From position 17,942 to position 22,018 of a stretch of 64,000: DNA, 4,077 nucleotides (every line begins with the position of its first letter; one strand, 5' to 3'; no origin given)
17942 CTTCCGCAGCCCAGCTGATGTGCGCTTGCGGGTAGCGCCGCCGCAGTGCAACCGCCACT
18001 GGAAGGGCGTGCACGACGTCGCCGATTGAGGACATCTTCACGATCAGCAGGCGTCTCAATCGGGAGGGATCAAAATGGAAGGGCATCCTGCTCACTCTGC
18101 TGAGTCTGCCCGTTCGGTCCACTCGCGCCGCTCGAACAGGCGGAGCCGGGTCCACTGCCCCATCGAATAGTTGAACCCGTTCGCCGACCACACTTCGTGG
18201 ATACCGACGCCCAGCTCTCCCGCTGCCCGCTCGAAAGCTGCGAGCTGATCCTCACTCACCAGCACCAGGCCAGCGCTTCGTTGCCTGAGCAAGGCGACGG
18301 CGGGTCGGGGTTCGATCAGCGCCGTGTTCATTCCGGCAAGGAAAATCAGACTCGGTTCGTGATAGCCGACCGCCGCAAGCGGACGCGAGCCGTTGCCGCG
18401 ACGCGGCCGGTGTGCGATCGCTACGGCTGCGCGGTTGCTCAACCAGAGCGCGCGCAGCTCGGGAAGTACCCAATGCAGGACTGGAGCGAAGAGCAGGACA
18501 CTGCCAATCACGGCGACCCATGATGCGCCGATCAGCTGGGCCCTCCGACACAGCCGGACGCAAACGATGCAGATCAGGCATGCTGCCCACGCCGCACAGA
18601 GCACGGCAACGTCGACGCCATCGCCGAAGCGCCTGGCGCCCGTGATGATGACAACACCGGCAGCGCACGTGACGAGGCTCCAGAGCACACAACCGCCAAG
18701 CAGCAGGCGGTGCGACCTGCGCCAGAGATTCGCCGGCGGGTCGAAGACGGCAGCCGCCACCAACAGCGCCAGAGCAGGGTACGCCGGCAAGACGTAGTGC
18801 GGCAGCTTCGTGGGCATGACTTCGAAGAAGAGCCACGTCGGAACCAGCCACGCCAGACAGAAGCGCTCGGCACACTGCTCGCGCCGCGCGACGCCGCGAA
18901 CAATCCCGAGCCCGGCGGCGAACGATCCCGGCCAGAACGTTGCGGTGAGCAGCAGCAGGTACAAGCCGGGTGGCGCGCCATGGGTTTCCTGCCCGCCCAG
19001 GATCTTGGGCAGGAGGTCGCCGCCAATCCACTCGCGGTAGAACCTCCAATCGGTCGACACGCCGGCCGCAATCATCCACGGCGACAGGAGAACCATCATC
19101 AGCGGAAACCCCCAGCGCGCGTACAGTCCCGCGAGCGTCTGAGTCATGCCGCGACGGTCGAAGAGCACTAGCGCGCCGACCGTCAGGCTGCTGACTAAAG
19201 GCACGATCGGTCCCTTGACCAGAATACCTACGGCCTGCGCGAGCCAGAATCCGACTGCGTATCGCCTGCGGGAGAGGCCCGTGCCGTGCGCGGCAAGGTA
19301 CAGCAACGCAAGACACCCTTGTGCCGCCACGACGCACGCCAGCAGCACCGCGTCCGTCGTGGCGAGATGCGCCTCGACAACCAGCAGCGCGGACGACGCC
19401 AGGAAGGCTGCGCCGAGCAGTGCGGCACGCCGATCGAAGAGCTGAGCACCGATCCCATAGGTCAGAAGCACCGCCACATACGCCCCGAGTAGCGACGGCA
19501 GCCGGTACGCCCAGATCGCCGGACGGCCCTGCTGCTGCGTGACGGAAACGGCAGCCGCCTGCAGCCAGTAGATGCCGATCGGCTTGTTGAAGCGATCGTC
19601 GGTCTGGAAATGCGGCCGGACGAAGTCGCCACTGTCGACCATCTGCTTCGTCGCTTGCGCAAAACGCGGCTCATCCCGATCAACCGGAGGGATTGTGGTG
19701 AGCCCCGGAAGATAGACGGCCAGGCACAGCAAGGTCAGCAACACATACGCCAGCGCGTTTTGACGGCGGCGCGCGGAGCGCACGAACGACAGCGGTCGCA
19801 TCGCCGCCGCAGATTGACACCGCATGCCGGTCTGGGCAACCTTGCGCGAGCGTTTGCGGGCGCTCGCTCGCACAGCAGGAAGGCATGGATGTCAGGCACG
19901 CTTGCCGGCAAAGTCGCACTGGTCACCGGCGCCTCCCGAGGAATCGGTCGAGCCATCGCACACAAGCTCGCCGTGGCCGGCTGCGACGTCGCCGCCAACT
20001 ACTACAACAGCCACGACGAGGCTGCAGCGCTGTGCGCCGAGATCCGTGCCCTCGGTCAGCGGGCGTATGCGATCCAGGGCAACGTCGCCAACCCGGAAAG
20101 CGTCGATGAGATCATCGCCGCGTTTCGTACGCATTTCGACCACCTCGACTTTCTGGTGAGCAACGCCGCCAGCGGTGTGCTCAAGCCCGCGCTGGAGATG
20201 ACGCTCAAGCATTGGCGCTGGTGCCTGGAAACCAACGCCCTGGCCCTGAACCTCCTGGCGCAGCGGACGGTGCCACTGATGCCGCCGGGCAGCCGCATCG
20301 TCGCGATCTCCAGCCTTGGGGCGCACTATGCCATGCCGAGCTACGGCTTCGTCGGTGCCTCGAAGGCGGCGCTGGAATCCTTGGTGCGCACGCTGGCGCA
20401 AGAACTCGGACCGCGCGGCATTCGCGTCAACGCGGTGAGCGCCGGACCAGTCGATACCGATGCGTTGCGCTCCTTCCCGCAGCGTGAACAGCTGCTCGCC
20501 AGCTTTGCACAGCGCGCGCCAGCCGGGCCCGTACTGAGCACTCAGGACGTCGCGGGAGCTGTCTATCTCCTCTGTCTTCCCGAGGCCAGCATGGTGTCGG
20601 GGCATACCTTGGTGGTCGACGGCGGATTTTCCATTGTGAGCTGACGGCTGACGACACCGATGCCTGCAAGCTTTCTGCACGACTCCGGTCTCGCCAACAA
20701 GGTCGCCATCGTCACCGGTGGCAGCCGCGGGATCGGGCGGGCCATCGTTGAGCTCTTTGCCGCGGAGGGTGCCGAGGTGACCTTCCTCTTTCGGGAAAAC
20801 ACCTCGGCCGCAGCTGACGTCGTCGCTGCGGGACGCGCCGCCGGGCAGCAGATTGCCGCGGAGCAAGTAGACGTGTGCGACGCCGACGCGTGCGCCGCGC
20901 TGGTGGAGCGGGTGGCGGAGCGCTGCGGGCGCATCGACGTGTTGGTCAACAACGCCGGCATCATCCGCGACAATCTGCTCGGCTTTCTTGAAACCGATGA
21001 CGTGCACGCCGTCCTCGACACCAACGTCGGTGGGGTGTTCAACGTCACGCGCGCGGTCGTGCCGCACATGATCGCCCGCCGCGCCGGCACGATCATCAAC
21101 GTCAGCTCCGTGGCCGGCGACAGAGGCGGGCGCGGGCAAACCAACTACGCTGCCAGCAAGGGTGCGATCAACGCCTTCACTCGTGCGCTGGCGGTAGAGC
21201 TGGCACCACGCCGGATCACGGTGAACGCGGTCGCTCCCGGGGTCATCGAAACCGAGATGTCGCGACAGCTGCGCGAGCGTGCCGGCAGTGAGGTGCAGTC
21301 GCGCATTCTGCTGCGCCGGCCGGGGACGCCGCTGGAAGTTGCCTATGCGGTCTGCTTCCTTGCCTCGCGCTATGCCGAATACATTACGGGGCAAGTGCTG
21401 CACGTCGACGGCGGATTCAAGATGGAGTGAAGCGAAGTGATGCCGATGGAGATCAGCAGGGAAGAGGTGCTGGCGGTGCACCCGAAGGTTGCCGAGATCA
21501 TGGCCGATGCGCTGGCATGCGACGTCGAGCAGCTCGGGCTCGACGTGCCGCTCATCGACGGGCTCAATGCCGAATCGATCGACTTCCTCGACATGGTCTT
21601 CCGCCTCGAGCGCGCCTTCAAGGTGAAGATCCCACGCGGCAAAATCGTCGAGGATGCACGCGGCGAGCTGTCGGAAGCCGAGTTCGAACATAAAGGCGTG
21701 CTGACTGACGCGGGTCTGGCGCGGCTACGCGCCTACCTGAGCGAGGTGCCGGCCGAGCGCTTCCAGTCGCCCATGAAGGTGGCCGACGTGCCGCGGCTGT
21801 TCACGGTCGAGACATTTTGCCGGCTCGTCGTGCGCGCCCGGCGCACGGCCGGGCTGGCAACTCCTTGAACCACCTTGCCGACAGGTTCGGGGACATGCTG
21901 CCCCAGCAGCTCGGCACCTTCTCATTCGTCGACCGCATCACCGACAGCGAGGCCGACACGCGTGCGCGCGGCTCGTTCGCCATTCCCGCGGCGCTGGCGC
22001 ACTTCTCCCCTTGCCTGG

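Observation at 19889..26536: Complete private FAS-II elongation module embedded in the lipid A / Kdo-core locus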

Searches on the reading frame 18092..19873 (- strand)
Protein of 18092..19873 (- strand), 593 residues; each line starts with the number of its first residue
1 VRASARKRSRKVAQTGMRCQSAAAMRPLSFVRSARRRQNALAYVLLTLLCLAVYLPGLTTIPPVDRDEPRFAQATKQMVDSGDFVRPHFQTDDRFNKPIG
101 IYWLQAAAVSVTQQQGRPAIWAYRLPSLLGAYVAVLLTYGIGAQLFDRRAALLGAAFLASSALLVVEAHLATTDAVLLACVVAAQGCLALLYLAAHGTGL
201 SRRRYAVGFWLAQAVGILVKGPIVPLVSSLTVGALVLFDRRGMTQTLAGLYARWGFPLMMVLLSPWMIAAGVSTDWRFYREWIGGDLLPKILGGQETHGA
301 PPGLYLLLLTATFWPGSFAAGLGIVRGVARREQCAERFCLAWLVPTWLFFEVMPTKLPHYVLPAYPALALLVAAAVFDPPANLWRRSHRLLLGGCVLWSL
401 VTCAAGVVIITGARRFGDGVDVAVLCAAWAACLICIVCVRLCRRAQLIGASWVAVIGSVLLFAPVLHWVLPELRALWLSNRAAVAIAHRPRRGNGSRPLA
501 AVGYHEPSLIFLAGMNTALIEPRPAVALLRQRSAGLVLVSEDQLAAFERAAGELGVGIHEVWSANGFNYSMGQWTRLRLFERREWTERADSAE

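Call 8: search_protein_families(library=pfam, proteins=[window:18092-19873:-], max_evalue=0.001)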
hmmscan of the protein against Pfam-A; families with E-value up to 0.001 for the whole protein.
window:18092-19873:- (593 aa): 2 families
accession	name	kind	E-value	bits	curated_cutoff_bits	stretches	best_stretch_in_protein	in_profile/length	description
PF13231.12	PMT_2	-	4.2e-12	47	26.1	1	97-267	2-158/160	Dolichyl-phosphate-mannose-protein mannosyltransferase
PF02366.24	PMT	-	2.1e-10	41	22.7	1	48-271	10-235/245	Dolichyl-phosphate-mannose-protein mannosyltransferase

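Call 45: search_protein_families(library=ncbifam, proteins=[window:18092-19873:-], max_evalue=0.01)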
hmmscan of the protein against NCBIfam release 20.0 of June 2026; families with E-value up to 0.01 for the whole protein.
window:18092-19873:- (593 aa): 2 families
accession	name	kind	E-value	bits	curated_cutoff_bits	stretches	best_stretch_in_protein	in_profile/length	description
NF009784.2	PRK13279.1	equivalog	2.4e-25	89.2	567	1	42-446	6-405/539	lipid IV(A) 4-amino-4-deoxy-L-arabinosyltransferase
TIGR04154.1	archaeo_STT3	subfamily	0.0074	14.7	450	1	120-161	96-136/831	oligosaccharyl transferase, archaeosortase A system-associated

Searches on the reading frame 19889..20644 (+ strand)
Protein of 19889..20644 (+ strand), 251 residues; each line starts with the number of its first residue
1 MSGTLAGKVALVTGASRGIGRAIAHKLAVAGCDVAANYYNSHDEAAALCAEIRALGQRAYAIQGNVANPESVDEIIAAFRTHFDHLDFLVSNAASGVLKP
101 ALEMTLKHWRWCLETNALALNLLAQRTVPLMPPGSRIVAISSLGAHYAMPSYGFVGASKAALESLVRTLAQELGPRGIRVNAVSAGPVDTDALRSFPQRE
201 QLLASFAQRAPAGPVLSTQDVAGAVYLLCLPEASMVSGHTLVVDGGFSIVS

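Call 26: search_solved_structures(query=window:19889-20644:+, max_evalue=1e-25, show_alignments=1)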
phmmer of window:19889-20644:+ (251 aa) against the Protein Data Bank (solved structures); distinct sequences matched with E-value up to 1e-25: 119 (the best 60 are shown).
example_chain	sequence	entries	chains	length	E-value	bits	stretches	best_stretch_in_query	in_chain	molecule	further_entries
3oic_A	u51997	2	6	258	6e-58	199.2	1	7-249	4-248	Enoyl-[acyl-carrier-protein] reductase [NADPH]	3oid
5thq_G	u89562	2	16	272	3.5e-37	131.3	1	5-248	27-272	3-oxoacyl-ACP reductase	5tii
8hdn_A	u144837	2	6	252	2e-36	128.8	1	7-246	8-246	7-alpha-hydroxysteroid dehydrogenase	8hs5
8hdi_A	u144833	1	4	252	2.2e-36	128.7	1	7-246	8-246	7-alpha-hydroxysteroid dehydrogenase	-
3gaf_A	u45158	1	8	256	2.2e-36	128.7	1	7-246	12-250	7-ALPHA-HYDROXYSTEROID DEHYDROGENASE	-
8hs9_E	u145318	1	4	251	2.4e-36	128.5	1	8-246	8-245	7-alpha-hydroxysteroid dehydrogenase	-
8hs4_A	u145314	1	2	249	2.7e-36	128.4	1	8-246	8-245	7-alpha-hydroxysteroid dehydrogenase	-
8hde_A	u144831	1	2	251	2.8e-36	128.3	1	8-246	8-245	7-alpha-hydroxysteroid dehydrogenase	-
8hs6_A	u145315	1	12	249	3.1e-36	128.2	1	8-246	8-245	7-alpha-hydroxysteroid dehydrogenase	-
8hsa_G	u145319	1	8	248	5.3e-36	127.4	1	8-246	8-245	7-alpha-hydroxysteroid dehydrogenase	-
8hax_A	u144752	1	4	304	7.2e-36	127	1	7-246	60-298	7-alpha-hydroxysteroid dehydrogenase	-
6j7h_A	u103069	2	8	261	1e-35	126.5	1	5-248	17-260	Blue fluorescent protein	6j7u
4rzh_A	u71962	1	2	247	3.9e-35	124.6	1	5-247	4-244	3-oxoacyl-[acyl-carrier protein] reductase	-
1ulu_A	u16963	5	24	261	5.4e-35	124.1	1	4-250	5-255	enoyl-acyl carrier protein reductase | ENOYL-[ACYL CARRIER PROTEIN] REDUCTASE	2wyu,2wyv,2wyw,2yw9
4yqy_A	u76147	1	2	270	2.2e-34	122.1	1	4-247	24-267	Putative Dehydrogenase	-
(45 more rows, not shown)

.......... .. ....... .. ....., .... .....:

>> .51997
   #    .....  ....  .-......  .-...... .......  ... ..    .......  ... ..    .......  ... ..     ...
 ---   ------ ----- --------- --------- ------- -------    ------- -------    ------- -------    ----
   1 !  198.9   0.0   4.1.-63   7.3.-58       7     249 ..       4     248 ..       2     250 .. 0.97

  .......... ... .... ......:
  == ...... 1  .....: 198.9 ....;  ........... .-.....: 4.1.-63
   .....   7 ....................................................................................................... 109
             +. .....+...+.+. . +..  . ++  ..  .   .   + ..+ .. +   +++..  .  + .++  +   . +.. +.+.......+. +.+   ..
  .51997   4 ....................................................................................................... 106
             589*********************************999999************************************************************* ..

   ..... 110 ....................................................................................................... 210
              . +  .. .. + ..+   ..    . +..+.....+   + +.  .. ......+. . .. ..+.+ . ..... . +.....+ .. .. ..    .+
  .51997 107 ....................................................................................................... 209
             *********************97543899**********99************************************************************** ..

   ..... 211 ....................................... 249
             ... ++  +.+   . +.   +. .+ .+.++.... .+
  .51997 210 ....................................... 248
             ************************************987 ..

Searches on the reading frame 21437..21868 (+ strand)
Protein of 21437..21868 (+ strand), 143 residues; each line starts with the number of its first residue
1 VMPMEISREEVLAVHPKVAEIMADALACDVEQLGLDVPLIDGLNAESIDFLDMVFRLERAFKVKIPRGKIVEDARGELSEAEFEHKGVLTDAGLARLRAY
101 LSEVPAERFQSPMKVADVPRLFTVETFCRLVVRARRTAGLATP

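Call 9: search_protein_families(library=pfam, proteins=[window:21437-21868:+], max_evalue=0.001)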
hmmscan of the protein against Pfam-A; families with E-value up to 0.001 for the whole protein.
window:21437-21868:+ (143 aa): 1 family
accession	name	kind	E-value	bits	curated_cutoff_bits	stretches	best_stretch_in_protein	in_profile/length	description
PF00550.31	PP-binding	-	3.2e-07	30.9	20.8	1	17-70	2-54/67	Phosphopantetheine attachment site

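Call 45: search_protein_families(library=ncbifam, proteins=[window:21437-21868:+], max_evalue=0.01)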
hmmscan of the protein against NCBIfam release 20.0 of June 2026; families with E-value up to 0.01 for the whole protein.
window:21437-21868:+ (143 aa): 11 families
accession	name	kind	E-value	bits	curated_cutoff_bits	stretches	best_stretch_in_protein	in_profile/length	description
NF006031.0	PRK08172.1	equivalog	4.3e-10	40.1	76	1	14-66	5-57/82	acyl carrier protein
NF002150.0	PRK00982.1-4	subfamily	3.4e-09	36.8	66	1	13-67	5-59/80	acyl carrier protein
NF005079.0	PRK06508.1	equivalog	4.2e-09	36.7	83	1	15-73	5-63/93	acyl carrier protein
NF002148.0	PRK00982.1-2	subfamily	4.6e-09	36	71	1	14-67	5-58/79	acyl carrier protein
TIGR00517.1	acyl_carrier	equivalog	5.2e-06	26.2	70.45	1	15-67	5-57/77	acyl carrier protein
NF002151.0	PRK00982.1-5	equivalog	7e-06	26.1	92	1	15-67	5-57/78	acyl carrier protein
NF002149.0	PRK00982.1-3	equivalog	6.2e-05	22.9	106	1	14-67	4-57/78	acyl carrier protein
NF002147.0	PRK00982.1-1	equivalog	0.0003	20.6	84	1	5-69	2-63/83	acyl carrier protein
NF003757.0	PRK05350.1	equivalog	0.00039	20.5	65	1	14-65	7-58/83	acyl carrier protein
NF058660.1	cispen_ACP_AmcB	equivalog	0.0037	17.4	80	1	16-68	4-58/80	cispentacin biosynthesis acyl carrier protein AmcB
NF040636.1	AcpM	exception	0.0081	16.2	146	0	17-68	9-60/93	meromycolate extension acyl carrier protein AcpM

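Call 55: find_homologous_proteins(query=window:21437-21868:+, max_evalue=0.001)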
Query window:21437-21868:+ (143 aa): 6509 proteins with E <= 0.001 among 6589 candidates; the best 120 are listed.
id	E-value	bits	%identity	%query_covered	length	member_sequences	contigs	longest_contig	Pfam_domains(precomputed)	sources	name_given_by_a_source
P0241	1.4e-84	298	100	99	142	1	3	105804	PF00550.32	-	-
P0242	6.2e-83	293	100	98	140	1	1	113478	PF00550.32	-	-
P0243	7.7e-81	286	96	99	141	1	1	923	PF00550.32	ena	-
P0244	7.9e-80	283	96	99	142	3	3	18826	PF00550.32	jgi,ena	-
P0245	2.9e-79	281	95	99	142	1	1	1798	PF00550.32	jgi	jgi:acyl carrier protein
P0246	6.7e-79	280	94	99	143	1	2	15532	PF00550.32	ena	-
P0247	3.0e-78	278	94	99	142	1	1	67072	PF00550.32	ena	-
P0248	5.6e-78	277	93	99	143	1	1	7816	PF00550.32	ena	-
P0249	4.0e-77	274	93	98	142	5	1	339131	PF00550.32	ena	-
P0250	1.6e-76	272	92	97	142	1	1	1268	PF00550.32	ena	-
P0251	2.0e-76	272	93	97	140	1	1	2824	PF00550.32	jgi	jgi:acyl carrier protein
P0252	3.0e-76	271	93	97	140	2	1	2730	PF00550.32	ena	-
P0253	3.4e-76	271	92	97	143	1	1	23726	PF00550.32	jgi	jgi:acyl carrier protein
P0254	4.6e-76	271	93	97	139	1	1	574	PF00550.32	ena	-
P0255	6.0e-76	270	91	97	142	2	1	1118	PF00550.32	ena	-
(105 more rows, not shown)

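Call 63: predict_structure(alignment_id=A1)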
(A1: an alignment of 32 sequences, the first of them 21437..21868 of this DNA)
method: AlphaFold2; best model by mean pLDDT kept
length: 143 residues; sequences in the alignment: 32
mean_pLDDT: 82.6   pTM: 0.79
mean pLDDT of the five models: 82.6, 79.4, 68.0, 61.3, 52.9
residues with pLDDT >= 90: 32; 70-90: 95; 50-70: 13; < 50: 3
segments of 3 or more residues with pLDDT < 50: none
pLDDT, mean of each block of 10 residues (from residue 1): 72 92 86 79 59 89 85 83 83 89 88 83 90 87 57
secondary structure, 60 per line:
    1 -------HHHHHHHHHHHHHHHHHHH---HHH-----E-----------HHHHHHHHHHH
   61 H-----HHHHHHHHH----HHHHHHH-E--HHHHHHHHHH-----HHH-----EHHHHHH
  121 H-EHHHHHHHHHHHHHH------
elements in order: H8-26 H50-61 H67-75 H80-86 H91-100 H115-121 H124-137

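Call 67: fold_search(model_id=the predicted structure, library=pdb)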
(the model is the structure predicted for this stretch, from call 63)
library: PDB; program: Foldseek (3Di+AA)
matches with E <= 10: 252; with E <= 0.001: 0
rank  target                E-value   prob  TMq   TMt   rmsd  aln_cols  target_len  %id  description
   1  4etw_B                3.6e-02  1.00  0.34  0.61   7.7        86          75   20  Structure of the Enzyme-ACP Substrate Gatekeeper Complex Required for Biotin Synthesis (released 2012-10-17)
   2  5wkp_C                4.5e-02  1.00  0.33  0.61   2.2        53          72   26  Crystal Structure of the Human mitochondrial Cysteine Desulfurase in complex with ISD11 and Iron-Sulfur Cluster Scaffo (released 2017-11-15)
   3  8jfh_F                4.7e-02  1.00  0.36  0.59   2.0        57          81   24  Crystal structure of 3-oxoacyl-ACP reductase FabG in complex with NADP+ and 3-keto-octanoyl-ACP from Helicobacter pylo (released 2023-11-15)
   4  6lvu_A                4.7e-02  1.00  0.36  0.62   3.0        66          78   35  Crystal structure of apo acyl carrier protein from Thermotoga maritima (released 2020-04-22)
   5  2qnw                  5.3e-02  1.00  0.36  0.60   2.1        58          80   28  Toxoplasma gondii apicoplast-targeted acyl carrier protein (released 2007-07-31)
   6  4ihg_K                5.3e-02  1.00  0.34  0.66   2.1        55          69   25  Chasing Acyl Carrier Protein Through a Catalytic Cycle of Lipid A Production (released 2013-11-13)
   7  4zjb_G                5.3e-02  1.00  0.37  0.61   2.6        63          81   24  Crystal structure of (3R)-Hydroxyacyl-Acyl Carrier Protein Dehydratase(FabZ) in complex with holo-ACP from Helicobacte (released 2016-11-02)
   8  9ka6_C                5.9e-02  1.00  0.35  0.63   2.0        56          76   25  Crystal structure of beta-ketoacyl-ACP synthase FabH C112Q in complex with acyl-ACP from E. coli (released 2025-09-10)
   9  3ejb_C                5.9e-02  1.00  0.34  0.60   2.3        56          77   25  Crystal Structure of P450BioI in complex with tetradecanoic acid ligated Acyl Carrier Protein (released 2008-10-07)
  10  7e42_MODEL_1_A        5.9e-02  1.00  0.34  0.59   2.5        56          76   25  Solution strucutre of holo acyl carrier protein from Acinetobacter baumannii (released 2022-02-16)
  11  5h9g_A                6.5e-02  1.00  0.37  0.60   2.5        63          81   22  apo-ACP from Helicobacter pylori (released 2016-12-28)
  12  3eje_E                6.9e-02  1.00  0.35  0.62   2.2        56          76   25  Crystal Structure of P450BioI in complex with octadec-9Z-enoic acid ligated Acyl Carrier Protein (released 2008-10-07)
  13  8jfh_E                6.9e-02  1.00  0.35  0.59   2.4        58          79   24  Crystal structure of 3-oxoacyl-ACP reductase FabG in complex with NADP+ and 3-keto-octanoyl-ACP from Helicobacter pylo (released 2023-11-15)
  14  8f5i_A                6.9e-02  1.00  0.47  0.70   5.2       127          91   17  SARS-CoV-2 S2 helix epitope scaffold bound by antibody DH1057.1 (released 2023-10-11)
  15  3eje_G                7.7e-02  1.00  0.35  0.63   2.2        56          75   25  Crystal Structure of P450BioI in complex with octadec-9Z-enoic acid ligated Acyl Carrier Protein (released 2008-10-07)
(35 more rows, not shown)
